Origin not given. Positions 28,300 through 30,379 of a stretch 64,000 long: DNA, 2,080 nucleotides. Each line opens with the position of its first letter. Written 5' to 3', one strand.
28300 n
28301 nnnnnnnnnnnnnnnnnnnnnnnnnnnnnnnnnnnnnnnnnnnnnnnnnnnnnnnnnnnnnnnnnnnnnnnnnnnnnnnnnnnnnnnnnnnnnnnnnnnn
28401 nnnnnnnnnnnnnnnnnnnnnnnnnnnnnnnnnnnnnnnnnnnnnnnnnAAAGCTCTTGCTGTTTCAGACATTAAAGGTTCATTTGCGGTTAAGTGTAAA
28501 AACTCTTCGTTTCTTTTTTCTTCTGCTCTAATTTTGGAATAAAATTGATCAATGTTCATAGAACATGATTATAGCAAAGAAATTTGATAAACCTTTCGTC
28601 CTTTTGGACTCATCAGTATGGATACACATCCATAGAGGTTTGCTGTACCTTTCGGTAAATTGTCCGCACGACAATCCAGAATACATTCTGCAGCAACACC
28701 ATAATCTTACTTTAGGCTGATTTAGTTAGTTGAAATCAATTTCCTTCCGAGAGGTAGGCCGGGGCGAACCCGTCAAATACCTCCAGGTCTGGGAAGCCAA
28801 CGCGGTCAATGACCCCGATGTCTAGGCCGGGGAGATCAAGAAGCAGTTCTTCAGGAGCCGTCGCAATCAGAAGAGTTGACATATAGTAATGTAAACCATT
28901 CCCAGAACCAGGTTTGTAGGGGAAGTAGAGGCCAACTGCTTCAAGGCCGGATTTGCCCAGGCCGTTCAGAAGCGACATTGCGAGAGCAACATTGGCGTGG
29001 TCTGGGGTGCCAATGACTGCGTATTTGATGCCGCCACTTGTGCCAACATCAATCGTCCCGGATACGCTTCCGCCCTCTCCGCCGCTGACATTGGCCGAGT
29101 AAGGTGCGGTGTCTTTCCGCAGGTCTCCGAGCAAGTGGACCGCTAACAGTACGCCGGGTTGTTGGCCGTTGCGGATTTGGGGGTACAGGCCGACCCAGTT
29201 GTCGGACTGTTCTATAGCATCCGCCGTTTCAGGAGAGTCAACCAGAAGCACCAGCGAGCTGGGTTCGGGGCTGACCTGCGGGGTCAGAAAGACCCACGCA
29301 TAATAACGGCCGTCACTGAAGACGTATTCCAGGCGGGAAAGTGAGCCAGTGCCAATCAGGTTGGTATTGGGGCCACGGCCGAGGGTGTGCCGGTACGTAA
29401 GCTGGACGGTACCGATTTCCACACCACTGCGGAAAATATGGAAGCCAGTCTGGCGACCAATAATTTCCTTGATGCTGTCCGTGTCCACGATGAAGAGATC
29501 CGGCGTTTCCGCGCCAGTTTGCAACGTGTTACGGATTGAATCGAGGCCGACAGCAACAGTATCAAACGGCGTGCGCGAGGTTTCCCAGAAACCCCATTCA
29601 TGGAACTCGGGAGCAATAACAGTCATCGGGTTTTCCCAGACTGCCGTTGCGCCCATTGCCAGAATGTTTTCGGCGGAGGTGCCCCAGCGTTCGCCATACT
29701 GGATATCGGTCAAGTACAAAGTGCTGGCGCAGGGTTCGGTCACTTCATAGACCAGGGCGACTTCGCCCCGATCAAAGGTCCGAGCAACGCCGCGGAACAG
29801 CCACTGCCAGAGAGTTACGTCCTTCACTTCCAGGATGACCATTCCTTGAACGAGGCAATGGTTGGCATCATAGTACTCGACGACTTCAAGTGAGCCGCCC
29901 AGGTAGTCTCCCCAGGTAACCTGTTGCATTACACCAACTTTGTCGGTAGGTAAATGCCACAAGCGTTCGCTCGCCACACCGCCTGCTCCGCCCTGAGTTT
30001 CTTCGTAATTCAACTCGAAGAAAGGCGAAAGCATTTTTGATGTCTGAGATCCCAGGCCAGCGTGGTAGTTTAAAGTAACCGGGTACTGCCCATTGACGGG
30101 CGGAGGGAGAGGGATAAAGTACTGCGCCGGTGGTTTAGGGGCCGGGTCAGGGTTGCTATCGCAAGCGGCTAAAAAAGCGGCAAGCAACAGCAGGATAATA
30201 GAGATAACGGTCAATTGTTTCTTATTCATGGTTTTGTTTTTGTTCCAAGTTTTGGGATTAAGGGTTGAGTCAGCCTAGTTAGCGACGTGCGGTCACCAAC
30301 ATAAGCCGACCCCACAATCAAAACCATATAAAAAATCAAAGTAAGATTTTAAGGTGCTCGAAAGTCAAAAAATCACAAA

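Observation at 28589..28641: Canonical type III hammerhead ribozyme in the glyA 5' leader, at the edge of a high-GC insertion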

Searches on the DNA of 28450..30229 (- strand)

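Call 3: search_rna_families(source=window, start=28450, end=28800, threshold=evalue, max_evalue=10, show_alignments=6)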
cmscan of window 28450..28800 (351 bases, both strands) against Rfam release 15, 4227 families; matches with E-value up to 10: 6.
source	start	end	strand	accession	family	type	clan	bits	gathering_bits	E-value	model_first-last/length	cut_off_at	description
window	28588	28642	-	RF00008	Hammerhead_3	Gene; ribozyme;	CL00010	45.6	48.5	4.8e-09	1-54/54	no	Hammerhead ribozyme (type III)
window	28510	28590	+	RF04169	mir-2235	Gene; miRNA;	-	18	61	0.46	1-87/87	no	mir-2235 microRNA precursor family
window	28483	28578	+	RF01609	ceN103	Gene; snRNA; snoRNA; CD-box;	-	17.7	55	4.5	1-109/109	no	Caenorhabditis snoRNA ceN103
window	28593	28614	+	RF01338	CRISPR-DR25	Gene; CRISPR;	CL00014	16.9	36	1.3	1-25/25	no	CRISPR RNA direct repeat element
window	28536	28601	+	RF00501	Rota_CRE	Cis-reg;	-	14.9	40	3.8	1-68/68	no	Rotavirus cis-acting replication element (CRE)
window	28514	28691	+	RF01946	KCNQ1OT1_1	Gene; lncRNA;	-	4.3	70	5.2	298-464/464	no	KCNQ1 overlapping transcript 1 conserved region 1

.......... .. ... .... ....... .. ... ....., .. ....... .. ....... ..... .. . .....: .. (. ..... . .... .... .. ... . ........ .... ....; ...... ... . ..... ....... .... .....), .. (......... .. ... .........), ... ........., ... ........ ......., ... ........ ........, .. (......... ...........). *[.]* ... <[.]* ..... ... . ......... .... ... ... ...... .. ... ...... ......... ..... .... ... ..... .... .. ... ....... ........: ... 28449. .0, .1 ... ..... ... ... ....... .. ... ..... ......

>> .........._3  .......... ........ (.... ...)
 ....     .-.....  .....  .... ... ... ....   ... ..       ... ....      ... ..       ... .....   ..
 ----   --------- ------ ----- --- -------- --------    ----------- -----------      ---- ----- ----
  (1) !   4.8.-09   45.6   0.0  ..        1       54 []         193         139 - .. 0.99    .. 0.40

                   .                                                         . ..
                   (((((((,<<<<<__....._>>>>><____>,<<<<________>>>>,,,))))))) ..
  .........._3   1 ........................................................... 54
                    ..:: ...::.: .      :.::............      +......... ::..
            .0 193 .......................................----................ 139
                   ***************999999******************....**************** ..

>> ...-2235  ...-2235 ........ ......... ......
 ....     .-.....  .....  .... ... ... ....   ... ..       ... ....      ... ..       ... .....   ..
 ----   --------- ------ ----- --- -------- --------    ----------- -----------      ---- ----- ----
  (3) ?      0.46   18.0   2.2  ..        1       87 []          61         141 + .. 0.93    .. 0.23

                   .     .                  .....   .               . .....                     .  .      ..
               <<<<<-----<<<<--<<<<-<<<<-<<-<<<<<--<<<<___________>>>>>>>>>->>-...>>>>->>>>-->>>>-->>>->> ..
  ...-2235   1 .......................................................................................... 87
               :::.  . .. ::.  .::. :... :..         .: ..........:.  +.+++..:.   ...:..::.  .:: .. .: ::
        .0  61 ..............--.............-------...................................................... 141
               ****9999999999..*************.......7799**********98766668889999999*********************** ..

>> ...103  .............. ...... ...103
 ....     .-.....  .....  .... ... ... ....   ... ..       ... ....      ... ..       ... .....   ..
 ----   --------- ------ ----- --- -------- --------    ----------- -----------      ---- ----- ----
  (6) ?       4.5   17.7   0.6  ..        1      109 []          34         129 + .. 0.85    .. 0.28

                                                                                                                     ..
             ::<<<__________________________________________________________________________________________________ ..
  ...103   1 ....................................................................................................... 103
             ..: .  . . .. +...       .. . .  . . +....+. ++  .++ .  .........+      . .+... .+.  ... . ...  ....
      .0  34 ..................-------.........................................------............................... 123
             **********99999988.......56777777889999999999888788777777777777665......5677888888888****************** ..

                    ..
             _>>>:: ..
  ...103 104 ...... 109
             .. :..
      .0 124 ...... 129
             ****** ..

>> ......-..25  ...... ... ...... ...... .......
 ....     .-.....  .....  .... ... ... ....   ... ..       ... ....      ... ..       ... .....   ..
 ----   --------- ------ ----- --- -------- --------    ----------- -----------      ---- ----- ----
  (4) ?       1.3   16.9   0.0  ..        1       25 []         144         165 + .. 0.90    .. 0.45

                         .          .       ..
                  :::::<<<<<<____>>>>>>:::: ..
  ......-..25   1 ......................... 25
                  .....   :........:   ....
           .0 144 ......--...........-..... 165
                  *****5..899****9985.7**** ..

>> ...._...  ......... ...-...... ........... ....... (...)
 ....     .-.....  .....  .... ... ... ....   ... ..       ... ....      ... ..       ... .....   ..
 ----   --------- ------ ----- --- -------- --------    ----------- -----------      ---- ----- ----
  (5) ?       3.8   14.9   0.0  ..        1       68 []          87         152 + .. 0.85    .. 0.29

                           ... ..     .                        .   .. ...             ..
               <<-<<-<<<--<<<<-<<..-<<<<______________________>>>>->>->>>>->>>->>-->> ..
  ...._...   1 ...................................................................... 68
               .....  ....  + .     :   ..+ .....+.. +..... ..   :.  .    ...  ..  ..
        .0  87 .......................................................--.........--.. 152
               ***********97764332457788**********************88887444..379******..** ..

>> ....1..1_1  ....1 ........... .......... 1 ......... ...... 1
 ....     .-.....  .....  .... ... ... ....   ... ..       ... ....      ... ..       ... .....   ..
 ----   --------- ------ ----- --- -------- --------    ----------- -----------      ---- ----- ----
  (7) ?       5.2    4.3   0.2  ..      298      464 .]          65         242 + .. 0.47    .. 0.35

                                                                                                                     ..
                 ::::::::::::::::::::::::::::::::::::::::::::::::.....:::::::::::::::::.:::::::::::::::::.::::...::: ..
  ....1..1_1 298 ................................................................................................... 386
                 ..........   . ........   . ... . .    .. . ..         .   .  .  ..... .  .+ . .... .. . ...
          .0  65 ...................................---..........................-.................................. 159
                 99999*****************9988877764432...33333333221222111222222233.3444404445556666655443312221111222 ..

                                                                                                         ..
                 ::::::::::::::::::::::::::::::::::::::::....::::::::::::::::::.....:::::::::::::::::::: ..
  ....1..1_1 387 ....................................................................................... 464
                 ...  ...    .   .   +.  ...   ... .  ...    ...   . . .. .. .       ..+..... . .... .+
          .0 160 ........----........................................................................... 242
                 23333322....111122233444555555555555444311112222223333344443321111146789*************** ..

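Call 32: search_rna_families(sources=[L086, L087, L088, L089, L090, L091, L092, L093, L094, L006], threshold=evalue, max_evalue=1, show_alignments=8)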
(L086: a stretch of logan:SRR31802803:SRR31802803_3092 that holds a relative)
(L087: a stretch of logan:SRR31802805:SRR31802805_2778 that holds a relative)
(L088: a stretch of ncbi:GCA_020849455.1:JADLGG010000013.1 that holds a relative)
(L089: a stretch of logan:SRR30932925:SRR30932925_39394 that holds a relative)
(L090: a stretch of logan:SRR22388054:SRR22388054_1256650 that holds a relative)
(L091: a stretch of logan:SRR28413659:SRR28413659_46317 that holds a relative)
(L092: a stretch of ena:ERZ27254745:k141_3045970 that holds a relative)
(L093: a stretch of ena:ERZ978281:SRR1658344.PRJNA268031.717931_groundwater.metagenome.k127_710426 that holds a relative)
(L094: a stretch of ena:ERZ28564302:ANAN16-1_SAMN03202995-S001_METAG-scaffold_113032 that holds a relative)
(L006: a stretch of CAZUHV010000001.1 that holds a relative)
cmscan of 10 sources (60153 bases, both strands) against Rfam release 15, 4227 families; matches with E-value up to 1: 6.
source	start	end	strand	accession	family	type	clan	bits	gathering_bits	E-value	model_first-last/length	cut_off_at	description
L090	2755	2809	+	RF00008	Hammerhead_3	Gene; ribozyme;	CL00010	37.4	48.5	0.00018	1-54/54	no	Hammerhead ribozyme (type III)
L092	1964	2018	+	RF00008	Hammerhead_3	Gene; ribozyme;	CL00010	36.2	48.5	0.00039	1-54/54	no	Hammerhead ribozyme (type III)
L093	1948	2002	+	RF00008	Hammerhead_3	Gene; ribozyme;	CL00010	36.2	48.5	0.00039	1-54/54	no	Hammerhead ribozyme (type III)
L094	1876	1930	+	RF00008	Hammerhead_3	Gene; ribozyme;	CL00010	36.2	48.5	0.00039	1-54/54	no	Hammerhead ribozyme (type III)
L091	2214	2256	+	RF00008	Hammerhead_3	Gene; ribozyme;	CL00010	26.3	48.5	0.24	7-48/54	no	Hammerhead ribozyme (type III)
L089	4547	4621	+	RF00558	L20_leader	Cis-reg; leader;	-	26.2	58.7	0.6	1-127/127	no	Ribosomal protein L20 leader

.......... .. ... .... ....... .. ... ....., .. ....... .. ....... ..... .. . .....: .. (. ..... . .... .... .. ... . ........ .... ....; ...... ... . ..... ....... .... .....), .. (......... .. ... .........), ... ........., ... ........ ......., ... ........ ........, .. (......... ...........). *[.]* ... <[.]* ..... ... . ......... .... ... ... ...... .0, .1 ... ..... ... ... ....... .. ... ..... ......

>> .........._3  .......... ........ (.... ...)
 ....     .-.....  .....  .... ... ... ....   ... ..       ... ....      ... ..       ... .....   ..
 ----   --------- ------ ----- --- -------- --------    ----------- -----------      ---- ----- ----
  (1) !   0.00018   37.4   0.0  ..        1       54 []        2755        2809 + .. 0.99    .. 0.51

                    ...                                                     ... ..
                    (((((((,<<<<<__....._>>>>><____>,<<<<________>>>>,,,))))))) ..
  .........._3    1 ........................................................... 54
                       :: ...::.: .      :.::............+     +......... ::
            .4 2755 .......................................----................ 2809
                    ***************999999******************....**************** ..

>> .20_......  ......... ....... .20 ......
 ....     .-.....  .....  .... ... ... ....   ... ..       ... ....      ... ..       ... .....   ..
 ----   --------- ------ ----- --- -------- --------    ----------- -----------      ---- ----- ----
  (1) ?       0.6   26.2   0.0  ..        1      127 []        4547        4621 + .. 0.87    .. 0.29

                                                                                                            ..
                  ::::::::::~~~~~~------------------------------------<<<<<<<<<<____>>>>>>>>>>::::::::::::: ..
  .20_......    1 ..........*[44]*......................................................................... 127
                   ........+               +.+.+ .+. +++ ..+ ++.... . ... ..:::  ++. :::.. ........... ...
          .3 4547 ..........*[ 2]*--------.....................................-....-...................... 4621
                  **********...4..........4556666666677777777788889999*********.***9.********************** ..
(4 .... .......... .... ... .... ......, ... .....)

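Call 68: build_rna_model(alignment_id=A1, structure=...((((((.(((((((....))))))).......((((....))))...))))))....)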
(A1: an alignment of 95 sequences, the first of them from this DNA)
Model R1 built from alignment A1 (95 sequences, 60 columns); structure: as given.
model positions 60; base pairs 17; branch points 1; effective number of sequences 4.21; information 0.931 bits per position. Calibrated on 0.2 Mb of random sequence (short: E-values are rough).
structure used (alignment columns):
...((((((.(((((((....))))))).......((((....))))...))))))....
